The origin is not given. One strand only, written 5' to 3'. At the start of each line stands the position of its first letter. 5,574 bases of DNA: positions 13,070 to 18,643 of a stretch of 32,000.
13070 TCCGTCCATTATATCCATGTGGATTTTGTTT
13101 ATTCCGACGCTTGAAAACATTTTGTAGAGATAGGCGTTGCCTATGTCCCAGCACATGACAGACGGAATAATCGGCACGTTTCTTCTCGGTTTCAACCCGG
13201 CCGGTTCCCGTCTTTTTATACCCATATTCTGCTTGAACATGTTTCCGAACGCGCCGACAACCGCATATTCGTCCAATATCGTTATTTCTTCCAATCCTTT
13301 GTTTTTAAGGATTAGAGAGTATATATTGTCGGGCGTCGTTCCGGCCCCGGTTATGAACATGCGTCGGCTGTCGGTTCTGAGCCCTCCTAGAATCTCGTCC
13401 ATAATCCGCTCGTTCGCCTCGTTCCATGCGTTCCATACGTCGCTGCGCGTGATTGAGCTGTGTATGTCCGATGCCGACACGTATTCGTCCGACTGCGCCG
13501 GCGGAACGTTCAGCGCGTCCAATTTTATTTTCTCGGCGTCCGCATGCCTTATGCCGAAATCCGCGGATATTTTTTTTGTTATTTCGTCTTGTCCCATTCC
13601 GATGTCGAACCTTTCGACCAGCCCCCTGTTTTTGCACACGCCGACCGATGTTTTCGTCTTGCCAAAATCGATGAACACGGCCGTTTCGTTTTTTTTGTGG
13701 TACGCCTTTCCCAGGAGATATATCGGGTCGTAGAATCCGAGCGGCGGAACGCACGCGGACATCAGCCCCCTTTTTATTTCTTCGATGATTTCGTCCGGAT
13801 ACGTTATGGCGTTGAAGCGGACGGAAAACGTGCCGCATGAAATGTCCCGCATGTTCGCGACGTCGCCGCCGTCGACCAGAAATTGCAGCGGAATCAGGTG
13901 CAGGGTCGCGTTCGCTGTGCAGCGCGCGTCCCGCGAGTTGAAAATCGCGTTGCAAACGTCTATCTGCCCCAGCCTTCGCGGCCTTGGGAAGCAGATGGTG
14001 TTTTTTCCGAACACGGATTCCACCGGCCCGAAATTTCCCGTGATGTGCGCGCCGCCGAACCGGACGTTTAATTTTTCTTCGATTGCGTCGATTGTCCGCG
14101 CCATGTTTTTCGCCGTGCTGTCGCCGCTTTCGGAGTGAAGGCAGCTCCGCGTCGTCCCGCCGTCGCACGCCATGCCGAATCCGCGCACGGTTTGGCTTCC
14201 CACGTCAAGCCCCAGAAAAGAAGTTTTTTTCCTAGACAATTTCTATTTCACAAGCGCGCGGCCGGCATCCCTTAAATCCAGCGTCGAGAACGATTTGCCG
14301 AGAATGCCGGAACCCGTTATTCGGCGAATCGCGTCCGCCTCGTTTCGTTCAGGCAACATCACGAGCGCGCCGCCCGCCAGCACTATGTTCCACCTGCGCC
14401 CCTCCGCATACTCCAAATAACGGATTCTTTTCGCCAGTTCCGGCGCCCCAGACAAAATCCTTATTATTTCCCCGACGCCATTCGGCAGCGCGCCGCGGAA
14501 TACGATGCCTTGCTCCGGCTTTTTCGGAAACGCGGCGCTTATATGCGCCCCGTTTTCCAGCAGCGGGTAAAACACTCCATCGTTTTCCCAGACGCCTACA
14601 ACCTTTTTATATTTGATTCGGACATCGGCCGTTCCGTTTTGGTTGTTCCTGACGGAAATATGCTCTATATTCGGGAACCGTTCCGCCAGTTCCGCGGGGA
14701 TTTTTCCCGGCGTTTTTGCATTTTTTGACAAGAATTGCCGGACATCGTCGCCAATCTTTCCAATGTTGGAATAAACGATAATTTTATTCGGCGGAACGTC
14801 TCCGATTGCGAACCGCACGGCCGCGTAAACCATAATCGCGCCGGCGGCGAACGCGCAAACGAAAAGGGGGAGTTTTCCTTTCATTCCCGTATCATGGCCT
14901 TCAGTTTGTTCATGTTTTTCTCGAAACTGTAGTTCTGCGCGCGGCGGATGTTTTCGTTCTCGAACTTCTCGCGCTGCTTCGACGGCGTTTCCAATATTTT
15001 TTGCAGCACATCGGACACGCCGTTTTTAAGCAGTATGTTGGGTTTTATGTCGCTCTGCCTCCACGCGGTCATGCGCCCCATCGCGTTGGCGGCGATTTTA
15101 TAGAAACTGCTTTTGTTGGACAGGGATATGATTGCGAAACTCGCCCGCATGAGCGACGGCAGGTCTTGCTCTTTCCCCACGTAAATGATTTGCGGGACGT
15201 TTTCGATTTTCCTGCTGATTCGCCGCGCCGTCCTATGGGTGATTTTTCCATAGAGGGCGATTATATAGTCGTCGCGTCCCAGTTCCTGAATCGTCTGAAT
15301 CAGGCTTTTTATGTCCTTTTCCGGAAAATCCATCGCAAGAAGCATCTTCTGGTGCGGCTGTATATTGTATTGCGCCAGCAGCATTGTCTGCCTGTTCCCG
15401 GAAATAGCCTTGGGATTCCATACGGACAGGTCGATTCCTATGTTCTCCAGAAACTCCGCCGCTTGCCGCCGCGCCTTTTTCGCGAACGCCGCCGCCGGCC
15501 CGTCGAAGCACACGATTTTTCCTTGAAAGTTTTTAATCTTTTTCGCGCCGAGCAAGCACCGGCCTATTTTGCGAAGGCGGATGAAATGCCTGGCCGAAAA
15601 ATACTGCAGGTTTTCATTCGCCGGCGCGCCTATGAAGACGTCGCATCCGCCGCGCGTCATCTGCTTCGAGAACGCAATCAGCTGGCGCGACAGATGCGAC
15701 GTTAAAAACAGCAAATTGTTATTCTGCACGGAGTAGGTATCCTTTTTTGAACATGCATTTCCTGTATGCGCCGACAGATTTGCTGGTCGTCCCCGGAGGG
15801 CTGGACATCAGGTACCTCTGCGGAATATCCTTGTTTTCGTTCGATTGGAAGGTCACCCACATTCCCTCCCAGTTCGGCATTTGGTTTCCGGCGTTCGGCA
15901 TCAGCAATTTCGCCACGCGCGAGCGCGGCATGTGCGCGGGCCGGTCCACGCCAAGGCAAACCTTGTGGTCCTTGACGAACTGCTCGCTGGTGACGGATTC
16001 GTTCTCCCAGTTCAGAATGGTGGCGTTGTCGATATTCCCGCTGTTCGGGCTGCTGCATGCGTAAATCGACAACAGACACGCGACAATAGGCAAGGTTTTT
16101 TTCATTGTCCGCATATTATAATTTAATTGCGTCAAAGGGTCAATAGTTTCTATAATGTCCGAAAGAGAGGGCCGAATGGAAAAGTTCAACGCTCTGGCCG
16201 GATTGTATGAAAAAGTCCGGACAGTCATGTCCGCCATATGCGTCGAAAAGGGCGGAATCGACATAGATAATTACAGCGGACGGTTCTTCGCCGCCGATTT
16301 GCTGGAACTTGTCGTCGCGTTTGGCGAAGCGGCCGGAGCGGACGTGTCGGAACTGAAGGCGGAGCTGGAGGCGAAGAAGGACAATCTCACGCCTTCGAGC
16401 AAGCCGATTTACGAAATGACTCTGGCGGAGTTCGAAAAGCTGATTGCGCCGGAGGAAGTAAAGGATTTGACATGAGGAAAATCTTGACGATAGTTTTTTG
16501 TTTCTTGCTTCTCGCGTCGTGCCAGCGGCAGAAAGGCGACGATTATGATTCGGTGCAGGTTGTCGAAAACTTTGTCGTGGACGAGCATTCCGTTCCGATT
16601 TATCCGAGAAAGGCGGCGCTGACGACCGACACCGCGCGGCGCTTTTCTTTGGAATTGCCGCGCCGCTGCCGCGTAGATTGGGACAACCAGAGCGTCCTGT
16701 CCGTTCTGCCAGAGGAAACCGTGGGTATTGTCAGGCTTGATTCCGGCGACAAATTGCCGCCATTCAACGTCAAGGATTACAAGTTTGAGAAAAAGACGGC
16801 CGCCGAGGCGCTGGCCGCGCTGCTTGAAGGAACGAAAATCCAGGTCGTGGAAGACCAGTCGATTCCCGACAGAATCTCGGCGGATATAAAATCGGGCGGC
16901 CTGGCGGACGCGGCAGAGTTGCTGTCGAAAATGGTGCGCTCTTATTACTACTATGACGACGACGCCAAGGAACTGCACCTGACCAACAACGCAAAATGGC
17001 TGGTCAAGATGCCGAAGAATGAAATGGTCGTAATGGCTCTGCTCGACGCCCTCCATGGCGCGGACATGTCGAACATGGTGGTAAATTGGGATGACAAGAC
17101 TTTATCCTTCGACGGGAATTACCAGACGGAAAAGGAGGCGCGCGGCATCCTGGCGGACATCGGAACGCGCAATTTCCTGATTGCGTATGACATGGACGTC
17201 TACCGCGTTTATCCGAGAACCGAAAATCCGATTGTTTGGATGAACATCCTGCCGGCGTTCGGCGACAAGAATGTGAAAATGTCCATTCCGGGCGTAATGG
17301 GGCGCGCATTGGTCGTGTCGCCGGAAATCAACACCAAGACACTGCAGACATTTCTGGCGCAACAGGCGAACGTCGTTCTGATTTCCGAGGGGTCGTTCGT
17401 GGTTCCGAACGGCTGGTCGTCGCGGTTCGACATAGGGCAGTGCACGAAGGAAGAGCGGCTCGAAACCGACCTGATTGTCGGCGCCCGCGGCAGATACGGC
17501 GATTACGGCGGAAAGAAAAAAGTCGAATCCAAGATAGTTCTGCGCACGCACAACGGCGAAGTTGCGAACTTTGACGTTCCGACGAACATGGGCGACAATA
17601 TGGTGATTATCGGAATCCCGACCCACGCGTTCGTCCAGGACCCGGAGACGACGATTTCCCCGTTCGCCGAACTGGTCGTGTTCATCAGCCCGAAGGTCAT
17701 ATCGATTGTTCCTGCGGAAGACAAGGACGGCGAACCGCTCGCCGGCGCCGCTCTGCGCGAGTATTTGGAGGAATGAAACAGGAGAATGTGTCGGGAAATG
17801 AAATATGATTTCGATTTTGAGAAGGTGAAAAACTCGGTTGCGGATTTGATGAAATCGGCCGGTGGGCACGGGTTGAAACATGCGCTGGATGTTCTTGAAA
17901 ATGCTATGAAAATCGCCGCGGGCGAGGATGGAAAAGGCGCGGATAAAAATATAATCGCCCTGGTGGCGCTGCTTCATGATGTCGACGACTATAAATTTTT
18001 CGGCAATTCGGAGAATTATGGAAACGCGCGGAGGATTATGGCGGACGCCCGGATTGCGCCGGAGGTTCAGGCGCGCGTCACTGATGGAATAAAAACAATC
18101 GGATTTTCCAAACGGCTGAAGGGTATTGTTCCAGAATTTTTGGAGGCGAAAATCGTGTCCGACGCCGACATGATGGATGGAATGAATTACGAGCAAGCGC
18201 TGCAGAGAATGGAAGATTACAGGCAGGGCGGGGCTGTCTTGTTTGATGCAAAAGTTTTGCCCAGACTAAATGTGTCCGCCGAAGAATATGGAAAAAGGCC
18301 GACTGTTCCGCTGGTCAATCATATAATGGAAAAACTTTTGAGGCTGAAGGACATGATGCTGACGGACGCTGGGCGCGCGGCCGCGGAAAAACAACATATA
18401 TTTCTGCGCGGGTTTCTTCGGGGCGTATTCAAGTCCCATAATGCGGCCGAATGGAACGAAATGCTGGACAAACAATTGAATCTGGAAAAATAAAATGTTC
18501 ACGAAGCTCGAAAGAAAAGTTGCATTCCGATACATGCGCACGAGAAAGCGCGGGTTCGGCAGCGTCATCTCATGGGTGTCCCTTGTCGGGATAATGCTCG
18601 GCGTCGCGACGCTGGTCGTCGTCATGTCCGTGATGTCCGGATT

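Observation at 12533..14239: FtsA actin fold fused in frame to a ribulose-phosphate 3-epimerase barrel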

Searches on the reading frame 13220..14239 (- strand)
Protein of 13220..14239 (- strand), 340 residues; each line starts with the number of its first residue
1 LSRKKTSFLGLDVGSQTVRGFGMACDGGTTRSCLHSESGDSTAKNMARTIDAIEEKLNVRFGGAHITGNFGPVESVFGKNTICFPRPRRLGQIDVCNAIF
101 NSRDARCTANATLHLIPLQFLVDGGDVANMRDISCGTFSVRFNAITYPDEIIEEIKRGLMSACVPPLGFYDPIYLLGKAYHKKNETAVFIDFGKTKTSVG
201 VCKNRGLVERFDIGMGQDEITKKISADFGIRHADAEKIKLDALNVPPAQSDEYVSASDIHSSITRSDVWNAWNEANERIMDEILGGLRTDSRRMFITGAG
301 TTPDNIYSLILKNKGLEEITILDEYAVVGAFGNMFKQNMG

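Call 35: search_solved_structures(query=A3, max_evalue=0.001, show_alignments=2)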
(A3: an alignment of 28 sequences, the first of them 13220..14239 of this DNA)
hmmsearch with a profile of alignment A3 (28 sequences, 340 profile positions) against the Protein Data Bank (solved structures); distinct sequences matched with E-value up to 0.001: 20.
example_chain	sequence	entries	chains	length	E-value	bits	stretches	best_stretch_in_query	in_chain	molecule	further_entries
7q6f_A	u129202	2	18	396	3.8e-21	79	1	5-339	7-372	Cell division protein FtsA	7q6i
3wt0_A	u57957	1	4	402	3.2e-18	69.4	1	3-323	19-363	Cell division protein FtsA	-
7q6g_A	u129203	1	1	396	4.8e-18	68.8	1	87-338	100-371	Cell division protein FtsA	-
3wqt_A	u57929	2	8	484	5.3e-18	68.7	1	4-323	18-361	Cell division protein FtsA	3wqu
7q6d_A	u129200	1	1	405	2.1e-16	63.4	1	87-334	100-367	Cell division protein FtsA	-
1e4f_T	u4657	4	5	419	5.1e-14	55.6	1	9-323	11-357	CELL DIVISION PROTEIN FTSA | CELL DIVISION PROTEIN FTSA, PUTATIVE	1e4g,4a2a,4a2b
2ych_A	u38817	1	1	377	2.8e-11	46.6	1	175-326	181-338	COMPETENCE PROTEIN PILM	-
3jc8_Ma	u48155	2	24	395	7.5e-11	45.2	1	182-328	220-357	Type IV pilus biogenesis protein PilM | PilM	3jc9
7e1c_A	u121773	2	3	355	3.3e-09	39.7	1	187-327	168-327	Cell shape-determining protein MreB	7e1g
7zpt_M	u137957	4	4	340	5.2e-08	35.8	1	187-326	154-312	Cell shape-determining protein MreB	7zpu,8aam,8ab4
8azg_M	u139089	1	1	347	5.4e-08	35.7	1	187-326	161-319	Cell shape-determining protein MreB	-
4czl_A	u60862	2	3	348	2e-06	30.6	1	186-334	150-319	ROD SHAPE-DETERMINING PROTEIN MREB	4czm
4cze_A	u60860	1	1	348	2.3e-06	30.4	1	186-334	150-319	ROD SHAPE-DETERMINING PROTEIN MREB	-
4czf_A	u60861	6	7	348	2.3e-06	30.4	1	186-334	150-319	ROD SHAPE-DETERMINING PROTEIN MREB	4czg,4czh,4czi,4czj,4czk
7bvy_A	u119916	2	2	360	3.1e-06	30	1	186-328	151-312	Cell shape determining protein MreB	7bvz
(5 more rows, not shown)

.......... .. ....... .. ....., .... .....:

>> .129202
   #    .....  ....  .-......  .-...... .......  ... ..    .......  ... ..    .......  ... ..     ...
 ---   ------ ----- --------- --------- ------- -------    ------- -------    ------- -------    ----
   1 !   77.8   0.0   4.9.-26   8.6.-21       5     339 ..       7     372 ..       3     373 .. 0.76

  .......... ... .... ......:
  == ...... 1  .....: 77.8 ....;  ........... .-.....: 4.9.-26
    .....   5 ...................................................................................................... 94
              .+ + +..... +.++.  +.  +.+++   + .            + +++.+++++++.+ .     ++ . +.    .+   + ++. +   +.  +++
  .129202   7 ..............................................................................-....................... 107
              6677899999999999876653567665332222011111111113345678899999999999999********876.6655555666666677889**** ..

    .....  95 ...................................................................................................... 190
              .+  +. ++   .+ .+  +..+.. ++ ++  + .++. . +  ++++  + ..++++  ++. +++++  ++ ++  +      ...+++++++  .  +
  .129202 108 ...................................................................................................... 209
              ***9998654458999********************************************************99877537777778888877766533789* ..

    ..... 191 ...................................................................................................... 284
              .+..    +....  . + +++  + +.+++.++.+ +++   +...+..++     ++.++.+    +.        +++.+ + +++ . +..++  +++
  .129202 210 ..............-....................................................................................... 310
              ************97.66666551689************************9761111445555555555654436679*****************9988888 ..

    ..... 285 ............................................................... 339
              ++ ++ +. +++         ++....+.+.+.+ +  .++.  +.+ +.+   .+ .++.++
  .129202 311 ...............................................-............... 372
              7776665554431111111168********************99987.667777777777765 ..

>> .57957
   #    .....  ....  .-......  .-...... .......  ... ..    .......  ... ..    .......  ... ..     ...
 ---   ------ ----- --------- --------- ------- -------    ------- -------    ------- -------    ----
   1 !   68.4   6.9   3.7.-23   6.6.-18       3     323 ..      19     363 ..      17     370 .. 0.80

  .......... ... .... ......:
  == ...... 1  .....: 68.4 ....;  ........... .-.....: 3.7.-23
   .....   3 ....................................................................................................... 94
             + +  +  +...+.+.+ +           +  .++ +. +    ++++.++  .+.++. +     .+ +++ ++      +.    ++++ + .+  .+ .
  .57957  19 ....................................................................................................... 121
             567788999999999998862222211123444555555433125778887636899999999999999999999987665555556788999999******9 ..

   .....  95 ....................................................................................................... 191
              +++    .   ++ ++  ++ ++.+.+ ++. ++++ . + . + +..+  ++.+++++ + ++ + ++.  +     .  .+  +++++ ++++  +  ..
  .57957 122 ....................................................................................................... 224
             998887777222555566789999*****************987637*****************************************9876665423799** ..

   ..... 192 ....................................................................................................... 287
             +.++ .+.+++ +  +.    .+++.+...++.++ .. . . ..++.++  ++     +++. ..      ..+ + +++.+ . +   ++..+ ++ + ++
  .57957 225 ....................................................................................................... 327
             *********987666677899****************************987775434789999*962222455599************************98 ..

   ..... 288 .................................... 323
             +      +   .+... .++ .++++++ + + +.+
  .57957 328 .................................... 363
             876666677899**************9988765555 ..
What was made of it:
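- On FtsA (cell-division actin-like ATPase): The family profile aligns end to end with 7q6f, including the HxIP motif of 1C (call 35). The phosphate-2 variant lies within the range of the FtsA sequences aligned in call 35 (DIGAGT, DIGEDVT).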

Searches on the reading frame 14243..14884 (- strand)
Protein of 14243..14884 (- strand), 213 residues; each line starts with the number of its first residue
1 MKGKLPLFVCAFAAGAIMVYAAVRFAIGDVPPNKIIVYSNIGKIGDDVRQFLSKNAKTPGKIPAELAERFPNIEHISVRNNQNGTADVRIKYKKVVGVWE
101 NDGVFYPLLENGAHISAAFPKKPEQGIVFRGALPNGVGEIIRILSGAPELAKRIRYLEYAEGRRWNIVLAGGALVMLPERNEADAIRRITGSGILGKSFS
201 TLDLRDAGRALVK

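Call 3: search_protein_families(library=pfam, proteins=[window:14243-14884:-], max_evalue=0.01)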
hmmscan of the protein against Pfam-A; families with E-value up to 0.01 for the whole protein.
window:14243-14884:- (213 aa): 1 family
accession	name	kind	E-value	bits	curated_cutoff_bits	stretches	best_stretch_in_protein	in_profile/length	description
PF03799.20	FtsQ_DivIB_C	-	7.1e-08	33.7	21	1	98-188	2-95/114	Cell division protein FtsQ/DivIB, C-terminal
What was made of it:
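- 14243..14884 (-): ftsQ (213 aa), directly upstream. Its stop codon is 3 nt before the fusion start, so the two are probably translationally coupled. PF03799 FtsQ_DivIB_C E=7e-8 (call 3).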

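Call 4: search_protein_families(library=ncbifam, proteins=[window:14243-14884:-], max_evalue=0.01)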
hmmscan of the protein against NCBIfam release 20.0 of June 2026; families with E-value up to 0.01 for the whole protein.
window:14243-14884:- (213 aa): 0 families

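Call 40: find_encoding_contigs(protein=window:14243-14884:-, flank=6000, max_places=4)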
Protein window:14243-14884:- (213 aa): 1 contig read that carries it; 1 place shown.
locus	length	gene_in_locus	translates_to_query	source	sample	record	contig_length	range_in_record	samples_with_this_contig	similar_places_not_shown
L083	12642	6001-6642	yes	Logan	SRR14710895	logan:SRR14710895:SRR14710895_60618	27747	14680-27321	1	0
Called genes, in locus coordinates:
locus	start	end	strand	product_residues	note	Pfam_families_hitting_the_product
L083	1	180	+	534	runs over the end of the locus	PF04348:LppC (weak), PF13458:Peripla_BP_6 (weak)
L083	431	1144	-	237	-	PF00005:ABC_tran, PF02463:SMC_N (faint), PF13304:AAA_21 (faint)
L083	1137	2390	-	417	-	PF12704:MacB_PCD, PF02687:FtsX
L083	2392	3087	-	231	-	-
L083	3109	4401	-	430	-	-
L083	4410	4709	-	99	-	-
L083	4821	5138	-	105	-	-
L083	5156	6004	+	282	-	-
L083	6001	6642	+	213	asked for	PF03799:FtsQ_DivIB_C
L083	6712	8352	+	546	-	PF14450:FtsA (weak), PF00834:Ribul_P_3_epim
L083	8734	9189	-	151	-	PF02367:TsaE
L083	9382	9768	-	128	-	-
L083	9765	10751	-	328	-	PF03331:LpxC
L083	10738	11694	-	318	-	PF02606:LpxK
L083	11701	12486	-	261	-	PF04028:DUF374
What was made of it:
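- Checked: Second assembly: a different assembler (Logan, SRR14710895) gives the same uninterrupted gene (call 40).
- A second assembler agrees (call 40).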

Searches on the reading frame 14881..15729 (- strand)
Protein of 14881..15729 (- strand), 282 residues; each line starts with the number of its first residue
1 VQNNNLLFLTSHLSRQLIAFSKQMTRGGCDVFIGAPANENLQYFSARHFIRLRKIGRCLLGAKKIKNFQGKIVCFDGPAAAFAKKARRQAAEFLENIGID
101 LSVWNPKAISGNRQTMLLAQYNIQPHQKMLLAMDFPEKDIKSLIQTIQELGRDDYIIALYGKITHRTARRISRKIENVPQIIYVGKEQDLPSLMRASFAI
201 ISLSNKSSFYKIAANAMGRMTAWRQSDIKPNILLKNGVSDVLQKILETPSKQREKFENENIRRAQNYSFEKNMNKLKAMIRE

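Call 3: search_protein_families(library=pfam, proteins=[window:14881-15729:-], max_evalue=0.01)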
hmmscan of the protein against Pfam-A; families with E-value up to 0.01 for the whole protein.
window:14881-15729:- (282 aa): 0 families
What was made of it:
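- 14881..15729 (-): 282-aa gene of unknown function, overlapping the ftsQ start by 4 nt. Part of the same gene string in only some lineages. No Pfam hit (call 3).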

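Call 4: search_protein_families(library=ncbifam, proteins=[window:14881-15729:-], max_evalue=0.01)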
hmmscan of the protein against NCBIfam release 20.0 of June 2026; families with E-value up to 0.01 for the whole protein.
window:14881-15729:- (282 aa): 1 family
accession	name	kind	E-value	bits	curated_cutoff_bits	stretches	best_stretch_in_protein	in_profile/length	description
NF053787.1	GlcN_PG_synth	equivalog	0.00025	20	480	1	94-218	168-283/361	N-acetylglucosaminyl phosphatidylglycerol synthase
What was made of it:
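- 14881..15729 (-): Weak NCBIfam GlcN_PG_synth hit, E=2.5e-4 (call 4).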

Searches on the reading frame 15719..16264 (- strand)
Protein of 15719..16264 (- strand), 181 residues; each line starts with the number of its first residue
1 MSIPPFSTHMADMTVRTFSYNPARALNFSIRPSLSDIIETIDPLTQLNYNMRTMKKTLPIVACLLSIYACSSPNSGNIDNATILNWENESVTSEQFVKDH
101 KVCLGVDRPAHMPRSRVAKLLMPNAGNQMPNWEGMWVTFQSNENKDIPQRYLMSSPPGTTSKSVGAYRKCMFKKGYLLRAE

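Call 13: search_protein_families(library=pfam, proteins=[window:15719-16264:-], max_evalue=0.001)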
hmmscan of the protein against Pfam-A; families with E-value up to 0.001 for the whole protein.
window:15719-16264:- (181 aa): 0 families

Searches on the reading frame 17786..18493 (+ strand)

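Call 14: search_protein_families(library=pfam, proteins=[window:17786-18493:+], max_evalue=0.001)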
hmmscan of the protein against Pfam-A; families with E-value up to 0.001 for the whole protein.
window:17786-18493:+ (235 aa): 1 family
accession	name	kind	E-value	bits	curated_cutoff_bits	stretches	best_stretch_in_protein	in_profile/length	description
PF01966.28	HD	-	7.1e-05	23.5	22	1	30-79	2-49/116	HD domain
